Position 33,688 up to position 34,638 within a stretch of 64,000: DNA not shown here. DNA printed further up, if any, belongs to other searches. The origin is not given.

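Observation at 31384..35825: dnaK operon carries two extra translationally coupled genes: a 2-TM membrane protein and a YbaK-like tRNA deacylase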

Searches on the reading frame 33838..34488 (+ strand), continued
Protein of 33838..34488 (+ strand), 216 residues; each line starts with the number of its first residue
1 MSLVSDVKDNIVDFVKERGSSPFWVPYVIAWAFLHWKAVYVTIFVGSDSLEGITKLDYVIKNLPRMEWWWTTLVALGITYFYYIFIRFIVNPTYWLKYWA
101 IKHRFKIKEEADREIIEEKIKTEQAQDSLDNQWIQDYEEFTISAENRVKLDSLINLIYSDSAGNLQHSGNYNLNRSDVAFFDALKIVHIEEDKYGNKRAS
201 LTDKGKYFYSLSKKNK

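Call 55: find_encoding_contigs(protein=P0044, flank=6000, max_places=3)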
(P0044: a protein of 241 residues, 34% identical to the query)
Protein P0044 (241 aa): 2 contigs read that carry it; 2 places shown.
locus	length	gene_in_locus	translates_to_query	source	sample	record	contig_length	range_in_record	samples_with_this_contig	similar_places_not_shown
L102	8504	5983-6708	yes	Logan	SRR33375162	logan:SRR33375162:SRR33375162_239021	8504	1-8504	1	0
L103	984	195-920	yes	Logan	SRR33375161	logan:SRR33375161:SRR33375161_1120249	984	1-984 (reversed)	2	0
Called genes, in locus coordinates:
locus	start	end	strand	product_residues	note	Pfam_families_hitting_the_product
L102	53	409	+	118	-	PF01196:Ribosomal_L17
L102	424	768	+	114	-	PF00572:Ribosomal_L13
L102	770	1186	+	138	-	PF00380:Ribosomal_S9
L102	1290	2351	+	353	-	PF18962:Por_Secre_tail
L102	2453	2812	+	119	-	-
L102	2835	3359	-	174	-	PF20803:PaaX_M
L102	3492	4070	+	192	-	PF01025:GrpE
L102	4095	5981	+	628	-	PF00012:HSP70, PF06723:MreB_Mbl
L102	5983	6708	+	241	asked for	-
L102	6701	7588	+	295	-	PF00226:DnaJ, PF01556:DnaJ_C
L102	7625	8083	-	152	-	-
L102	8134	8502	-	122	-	?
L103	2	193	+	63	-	?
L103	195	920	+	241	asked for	-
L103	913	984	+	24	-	?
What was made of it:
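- L102 lacks it in the slot (call 55). A homologue is again sandwiched between dnaK and dnaJ in L102 (call 55).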

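Call 56: find_encoding_contigs(protein=P0046, flank=6000, max_places=3)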
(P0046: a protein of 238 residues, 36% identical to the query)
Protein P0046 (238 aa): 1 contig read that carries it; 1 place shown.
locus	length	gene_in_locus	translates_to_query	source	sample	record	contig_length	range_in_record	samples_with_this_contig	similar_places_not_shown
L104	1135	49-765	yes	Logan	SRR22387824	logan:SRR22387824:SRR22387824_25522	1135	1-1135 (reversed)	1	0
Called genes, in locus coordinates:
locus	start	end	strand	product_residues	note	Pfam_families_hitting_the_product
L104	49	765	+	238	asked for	-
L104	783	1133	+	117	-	?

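Call 63: find_related_loci(query=A6, collection=metagenome_contigs, flank=5000)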
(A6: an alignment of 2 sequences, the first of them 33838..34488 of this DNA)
Query A6 (216 aa) in metagenome_contigs; peptide patterns used: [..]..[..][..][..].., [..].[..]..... (x = any residue, [..] = any of these).
254 stretches matched a pattern, but none encodes a relative of the query by tblastn (E <= 1e-3).
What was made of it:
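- Tried and rejected: The ORF216+P0044 pair found nothing in the metagenome collection (call 63).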

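Call 64: list_cluster_members(proteins=[P0040, P0041, P0042, P0043, P0045, P0046, P0047, P0048, P0051, P0058])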
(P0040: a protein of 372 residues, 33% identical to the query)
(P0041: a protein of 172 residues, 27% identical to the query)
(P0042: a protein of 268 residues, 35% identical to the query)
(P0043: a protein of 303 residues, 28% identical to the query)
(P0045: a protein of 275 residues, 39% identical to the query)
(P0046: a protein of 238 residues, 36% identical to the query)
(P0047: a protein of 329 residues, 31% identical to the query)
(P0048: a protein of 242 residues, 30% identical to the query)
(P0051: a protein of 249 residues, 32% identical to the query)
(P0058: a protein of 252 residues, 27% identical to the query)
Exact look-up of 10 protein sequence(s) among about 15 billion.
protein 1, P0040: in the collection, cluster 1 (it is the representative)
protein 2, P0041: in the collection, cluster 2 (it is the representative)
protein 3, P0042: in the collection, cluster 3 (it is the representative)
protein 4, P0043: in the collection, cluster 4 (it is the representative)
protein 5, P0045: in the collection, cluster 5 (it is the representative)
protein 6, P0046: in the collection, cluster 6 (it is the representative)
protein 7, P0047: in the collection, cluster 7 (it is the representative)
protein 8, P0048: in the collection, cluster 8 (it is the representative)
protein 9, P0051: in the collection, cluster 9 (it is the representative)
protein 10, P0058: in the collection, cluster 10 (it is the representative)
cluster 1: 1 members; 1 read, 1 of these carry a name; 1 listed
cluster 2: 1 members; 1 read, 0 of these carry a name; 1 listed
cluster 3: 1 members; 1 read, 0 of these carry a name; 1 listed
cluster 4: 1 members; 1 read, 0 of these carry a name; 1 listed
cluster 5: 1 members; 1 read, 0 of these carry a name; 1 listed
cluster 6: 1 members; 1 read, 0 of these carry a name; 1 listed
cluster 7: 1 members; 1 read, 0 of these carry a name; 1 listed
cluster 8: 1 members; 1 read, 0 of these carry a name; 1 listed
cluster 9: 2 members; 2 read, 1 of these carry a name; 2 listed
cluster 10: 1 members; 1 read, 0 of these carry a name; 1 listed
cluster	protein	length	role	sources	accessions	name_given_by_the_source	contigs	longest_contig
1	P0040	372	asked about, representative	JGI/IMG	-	hypothetical protein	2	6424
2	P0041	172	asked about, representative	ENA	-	-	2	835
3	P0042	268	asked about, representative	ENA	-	-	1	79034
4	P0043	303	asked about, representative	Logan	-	-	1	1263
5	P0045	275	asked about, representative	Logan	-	-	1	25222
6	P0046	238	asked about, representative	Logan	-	-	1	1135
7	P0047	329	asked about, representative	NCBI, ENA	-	-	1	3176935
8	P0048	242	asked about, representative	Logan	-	-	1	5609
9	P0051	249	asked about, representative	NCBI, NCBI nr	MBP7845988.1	MAG: hypothetical protein KA007_00975 [Candidatus Pacebacteria bacterium] | hypothetical protein [Candidatus Paceibacterota bacterium]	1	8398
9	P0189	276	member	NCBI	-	-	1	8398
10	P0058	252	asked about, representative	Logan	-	-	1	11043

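Call 65: find_encoding_contigs(protein=P0051, flank=6000, max_places=2)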
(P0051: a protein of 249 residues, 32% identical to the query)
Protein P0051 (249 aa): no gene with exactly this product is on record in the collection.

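Call 66: find_encoding_contigs(protein=P0047, flank=8000, max_places=2)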
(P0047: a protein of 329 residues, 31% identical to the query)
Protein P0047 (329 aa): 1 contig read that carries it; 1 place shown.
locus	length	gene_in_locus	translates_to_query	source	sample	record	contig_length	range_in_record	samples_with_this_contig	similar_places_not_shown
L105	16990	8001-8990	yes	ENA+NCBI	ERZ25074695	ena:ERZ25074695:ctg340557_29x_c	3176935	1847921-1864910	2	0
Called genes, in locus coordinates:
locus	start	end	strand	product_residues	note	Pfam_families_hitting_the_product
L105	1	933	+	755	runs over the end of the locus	PF00330:Aconitase, PF00694:Aconitase_C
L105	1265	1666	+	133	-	-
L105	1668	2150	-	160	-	-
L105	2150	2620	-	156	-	-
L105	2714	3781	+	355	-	PF17773:UPF0176_N, PF00581:Rhodanese, PF12368:Rhodanese_C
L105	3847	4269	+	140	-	-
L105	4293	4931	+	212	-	PF00149:Metallophos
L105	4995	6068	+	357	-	PF02812:ELFV_dehydrog_N, PF00208:ELFV_dehydrog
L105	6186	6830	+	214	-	-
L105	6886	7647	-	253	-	-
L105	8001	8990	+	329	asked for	-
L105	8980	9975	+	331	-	PF01259:SAICAR_synt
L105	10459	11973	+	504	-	PF01645:Glu_synthase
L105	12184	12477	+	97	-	-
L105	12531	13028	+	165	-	-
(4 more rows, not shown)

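Call 83: find_related_loci(query=A3, collection=metagenome_contigs, flank=5000)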
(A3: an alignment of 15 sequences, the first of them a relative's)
Query A3 (172 aa) in metagenome_contigs; peptide patterns used: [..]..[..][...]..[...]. (x = any residue, [..] = any of these).
258 stretches matched a pattern; 61 encode a relative of the query (tblastn E <= 1e-3); 61 distinct loci.
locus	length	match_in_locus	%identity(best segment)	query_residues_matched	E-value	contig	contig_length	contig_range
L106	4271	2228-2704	48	1-161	2e-43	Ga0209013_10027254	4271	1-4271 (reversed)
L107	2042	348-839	45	1-166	2e-43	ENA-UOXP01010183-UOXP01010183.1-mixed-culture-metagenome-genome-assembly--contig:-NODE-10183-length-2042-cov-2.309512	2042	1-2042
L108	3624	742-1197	47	1-154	7e-43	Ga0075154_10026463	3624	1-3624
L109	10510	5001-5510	42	1-167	1e-42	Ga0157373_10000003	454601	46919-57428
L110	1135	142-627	47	1-166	2e-44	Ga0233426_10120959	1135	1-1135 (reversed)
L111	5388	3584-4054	48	1-159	1e-42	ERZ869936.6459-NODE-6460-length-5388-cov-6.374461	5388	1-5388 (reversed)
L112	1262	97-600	44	1-167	7e-44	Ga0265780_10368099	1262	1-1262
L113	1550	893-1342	48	1-152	8e-43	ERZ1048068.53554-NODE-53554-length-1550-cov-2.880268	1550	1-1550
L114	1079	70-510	46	1-149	1e-43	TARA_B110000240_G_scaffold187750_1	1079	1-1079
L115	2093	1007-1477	41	1-159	2e-41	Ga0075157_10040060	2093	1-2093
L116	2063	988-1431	47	3-152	4e-41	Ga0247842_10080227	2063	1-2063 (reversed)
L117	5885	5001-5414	51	1-140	9e-41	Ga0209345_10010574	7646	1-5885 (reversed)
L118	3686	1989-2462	41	1-160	5e-40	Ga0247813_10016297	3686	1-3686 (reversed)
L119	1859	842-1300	44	1-155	5e-40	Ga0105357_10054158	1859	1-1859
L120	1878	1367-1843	42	1-161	6e-40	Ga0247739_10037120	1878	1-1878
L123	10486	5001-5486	41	1-166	1e-38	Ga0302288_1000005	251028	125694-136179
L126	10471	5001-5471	40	1-164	3e-37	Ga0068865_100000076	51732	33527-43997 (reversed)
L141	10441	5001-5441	36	1-148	7e-28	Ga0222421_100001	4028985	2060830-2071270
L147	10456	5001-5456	34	1-154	3e-23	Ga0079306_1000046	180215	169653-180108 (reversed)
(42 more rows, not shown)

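Call 94: search_dna_similar(query=window:33838-34488:+, collection=phages, mode=protein, max_evalue=0.01, max_rows=15)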
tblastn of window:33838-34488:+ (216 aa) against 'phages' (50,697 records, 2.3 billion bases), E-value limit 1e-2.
No match.
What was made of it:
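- On ORF216 family (phrog_4780-like two-TM / coiled-coil / winged-helix proteins): No tblastn match in the phage collection (call 94).
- Tried and rejected: tblastn of ORF216 against 50,697 phage records found no match (call 94).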

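Call 96: search_protein_families(library=pfam, proteins=[L109:3641-4990:+, L109:6078-7187:-, L123:3586-4881:+, L123:5791-6354:+, L126:3339-4874:-, L126:6516-7064:+, L141:3107-4786:+, L141:6658-8013:-, L147:3761-4678:-, L147:5915-6535:+], max_evalue=0.00001)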
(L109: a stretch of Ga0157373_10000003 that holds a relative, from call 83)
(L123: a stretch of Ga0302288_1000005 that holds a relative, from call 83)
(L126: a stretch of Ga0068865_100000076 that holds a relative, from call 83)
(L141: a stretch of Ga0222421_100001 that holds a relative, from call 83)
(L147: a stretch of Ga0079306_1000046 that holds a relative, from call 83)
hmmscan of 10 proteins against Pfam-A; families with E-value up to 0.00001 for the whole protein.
L109:3641-4990:+ (449 aa): 1 family
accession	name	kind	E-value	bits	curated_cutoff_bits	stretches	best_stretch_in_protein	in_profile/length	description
PF00144.29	Beta-lactamase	-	1.4e-26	93.9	27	1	163-427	18-309/329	Beta-lactamase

L109:6078-7187:- (369 aa): 2 families
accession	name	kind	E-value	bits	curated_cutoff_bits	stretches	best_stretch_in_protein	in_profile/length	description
PF01458.23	SUFBD_core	-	2.7e-61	207.5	27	1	175-369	4-196/232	SUF system FeS cluster assembly, SufBD core domain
PF19295.5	SufBD_N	-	2.3e-23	83.1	23.5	1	5-168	5-172/172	SufBD protein N-terminal region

L123:3586-4881:+ (431 aa): 2 families
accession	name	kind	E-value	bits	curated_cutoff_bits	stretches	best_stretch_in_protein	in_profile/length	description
PF18144.7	SMODS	-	3e-52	177.6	26.5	1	4-166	1-164/164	Second Messenger Oligonucleotide or Dinucleotide Synthetase domain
PF18134.7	AGS_C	-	2.7e-44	150.7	26.7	1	305-429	2-129/129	Adenylyl/Guanylyl and SMODS C-terminal sensor domain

L123:5791-6354:+ (187 aa): 0 families

L126:3339-4874:- (511 aa): 4 families
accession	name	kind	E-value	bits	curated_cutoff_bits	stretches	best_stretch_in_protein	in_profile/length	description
PF00958.27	GMP_synt_C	-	4.7e-43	145.6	27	1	420-510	2-92/92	GMP synthase C terminal domain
PF00117.34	GATase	-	1.6e-38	132.7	22.8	1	8-188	1-189/190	Glutamine amidotransferase class-I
PF02540.23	NAD_synthase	-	1.2e-10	41.4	21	1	211-279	14-83/242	NAD synthase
PF07722.19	Peptidase_C26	-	6.1e-08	33.1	20.5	1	72-171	103-219/219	Peptidase C26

L126:6516-7064:+ (182 aa): 3 families
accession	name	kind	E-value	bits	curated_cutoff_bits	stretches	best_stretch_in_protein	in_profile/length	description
PF13673.13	Acetyltransf_10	-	1.4e-11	44.9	23.6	1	97-157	50-112/128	Acetyltransferase (GNAT) domain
PF00583.31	Acetyltransf_1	-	1.5e-11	45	20.7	1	50-152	28-116/116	Acetyltransferase (GNAT) family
PF13508.13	Acetyltransf_7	-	4.1e-11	43.5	27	1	54-153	2-83/84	Acetyltransferase (GNAT) domain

L141:3107-4786:+ (559 aa): 2 families
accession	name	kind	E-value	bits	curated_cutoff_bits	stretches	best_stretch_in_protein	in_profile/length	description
PF06964.18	Alpha-L-AF_C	-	2e-50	171.7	27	1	362-552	1-165/165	Alpha-L-arabinofuranosidase C-terminal domain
PF22848.2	ASD1_dom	-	8e-07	29.3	22.2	0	130-194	10-78/239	Alpha-L-arabinofuranosidase 1 domain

L141:6658-8013:- (451 aa): 2 families
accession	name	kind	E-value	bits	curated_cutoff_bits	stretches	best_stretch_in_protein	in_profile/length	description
PF00083.30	Sugar_tr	-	1.5e-116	390.4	22.3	1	27-449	2-449/452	Sugar (and other) transporter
PF07690.21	MFS_1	-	7.1e-50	170.3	33.4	2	32-402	3-345/347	Major Facilitator Superfamily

L147:3761-4678:- (305 aa): 1 family
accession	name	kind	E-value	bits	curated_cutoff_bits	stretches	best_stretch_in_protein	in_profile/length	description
PF04471.18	Mrr_cat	-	1.6e-06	28.6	21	0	170-272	8-112/115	Restriction endonuclease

L147:5915-6535:+ (206 aa): 1 family
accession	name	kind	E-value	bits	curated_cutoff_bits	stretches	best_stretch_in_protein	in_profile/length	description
PF00912.28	Transgly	-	2.1e-32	112.4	27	1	39-191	23-175/178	Transglycosylase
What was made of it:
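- About half of the family contexts examined are ordinary housekeeping neighbourhoods (calls 66, 96).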

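Call 97: search_protein_families(library=padloc, proteins=[L123:1399-3027:+, L123:3024-3617:+, L123:3586-4881:+, L123:5001-5768:+, L123:5791-6354:+, L123:6447-9902:-, L147:3761-4678:-, L147:5001-5759:+, L147:3312-3764:-, L147:2738-3259:-], max_evalue=0.001)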
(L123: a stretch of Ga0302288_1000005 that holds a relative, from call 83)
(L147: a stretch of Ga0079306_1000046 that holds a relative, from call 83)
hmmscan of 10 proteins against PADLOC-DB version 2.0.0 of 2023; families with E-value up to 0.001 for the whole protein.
L123:1399-3027:+ (542 aa): 118 families (the best 25 are shown)
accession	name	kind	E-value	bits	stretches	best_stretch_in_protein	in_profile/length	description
PDLC03179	Specificity_I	-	1.3e-99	332.7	2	281-534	326-587/589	Type I specificity subunit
PDLC03076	Specificity_I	-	5e-73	245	2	282-513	251-487/488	Type I specificity subunit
PDLC03127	Specificity_I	-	4e-64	215.4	3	337-536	245-450/571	Type I specificity subunit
PDLC03079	Specificity_I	-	1.7e-58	196.9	1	72-536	21-444/470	Type I specificity subunit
PDLC03169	Specificity_I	-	1.2e-53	181.1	2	340-535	217-415/461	Type I specificity subunit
PDLC03196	Specificity_I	-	5.6e-50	168.3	4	274-363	12-106/792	Type I specificity subunit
PDLC03189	Specificity_I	-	1.3e-49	167.3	3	339-536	219-414/459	Type I specificity subunit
PDLC03105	Specificity_I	-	9.4e-49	165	2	340-518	234-414/448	Type I specificity subunit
PDLC03089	Specificity_I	-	1.3e-48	164.3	2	344-504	5-167/446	Type I specificity subunit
PDLC03072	Specificity_I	-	1e-47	161.2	2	339-518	232-416/448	Type I specificity subunit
PDLC03109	Specificity_I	-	3e-45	152.8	3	339-536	290-494/591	Type I specificity subunit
PDLC03194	Specificity_I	-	2e-44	150.2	2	78-240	198-360/391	Type I specificity subunit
PDLC03069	Specificity_I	-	1.2e-43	147.7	2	84-231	4-151/387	Type I specificity subunit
PDLC03096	Specificity_I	-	2.1e-42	143.7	2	54-231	58-238/658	Type I specificity subunit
PDLC04137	mad5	-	9.6e-42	141.5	3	343-534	2-188/392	mads_5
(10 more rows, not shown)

L123:3024-3617:+ (197 aa): 2 families
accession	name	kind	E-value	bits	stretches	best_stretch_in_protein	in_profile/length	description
PDLC00695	Effector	-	2.6e-74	247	1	1-189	1-189/195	2TM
PDLC00709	Effector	-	1.3e-54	183.4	1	1-189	1-187/236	2TM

L123:3586-4881:+ (431 aa): 31 families (the best 25 are shown)
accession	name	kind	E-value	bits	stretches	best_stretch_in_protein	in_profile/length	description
PDLC00796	Cyclase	-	7e-179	593.7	1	4-429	1-430/432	oligonucleotide-cyclase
PDLC00786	Cyclase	-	2.7e-111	369.6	1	4-291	1-292/293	oligonucleotide-cyclase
PDLC00792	Cyclase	-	1e-90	301.3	1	4-239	1-236/236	oligonucleotide-cyclase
PDLC00814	Cyclase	-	3.3e-70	234.8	1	8-291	7-291/295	oligonucleotide-cyclase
PDLC00771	Cyclase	-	3.5e-56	188.5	1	20-253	15-258/271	oligonucleotide-cyclase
PDLC00804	Cyclase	-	1.2e-48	164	1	25-252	2-244/256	oligonucleotide-cyclase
PDLC00823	Cyclase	-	5.9e-39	132.4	1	5-291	4-282/285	oligonucleotide-cyclase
PDLC00778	Cyclase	-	7.9e-37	125.1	1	134-429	145-454/455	oligonucleotide-cyclase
PDLC00793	Cyclase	-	4.4e-33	113.1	1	4-427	1-459/462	oligonucleotide-cyclase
PDLC00805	Cyclase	-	7.9e-32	108.9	1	20-276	41-296/314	oligonucleotide-cyclase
PDLC00770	Cyclase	-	2.8e-27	93.7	1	300-422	376-501/509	oligonucleotide-cyclase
PDLC00809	Cyclase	-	4.1e-27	93.6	1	4-291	2-293/295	oligonucleotide-cyclase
PDLC00785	Cyclase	-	5.7e-27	93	2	149-428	171-441/443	oligonucleotide-cyclase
PDLC00776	Cyclase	-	1.4e-24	85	1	6-292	5-285/287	oligonucleotide-cyclase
PDLC00802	Cyclase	-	1.2e-17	62.2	2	102-291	132-329/332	oligonucleotide-cyclase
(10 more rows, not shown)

L123:5001-5768:+ (255 aa): 0 families

L123:5791-6354:+ (187 aa): 0 families

L123:6447-9902:- (1151 aa): 0 families

L147:3761-4678:- (305 aa): 0 families

L147:5001-5759:+ (252 aa): 0 families

L147:3312-3764:- (150 aa): 0 families

L147:2738-3259:- (173 aa): 0 families
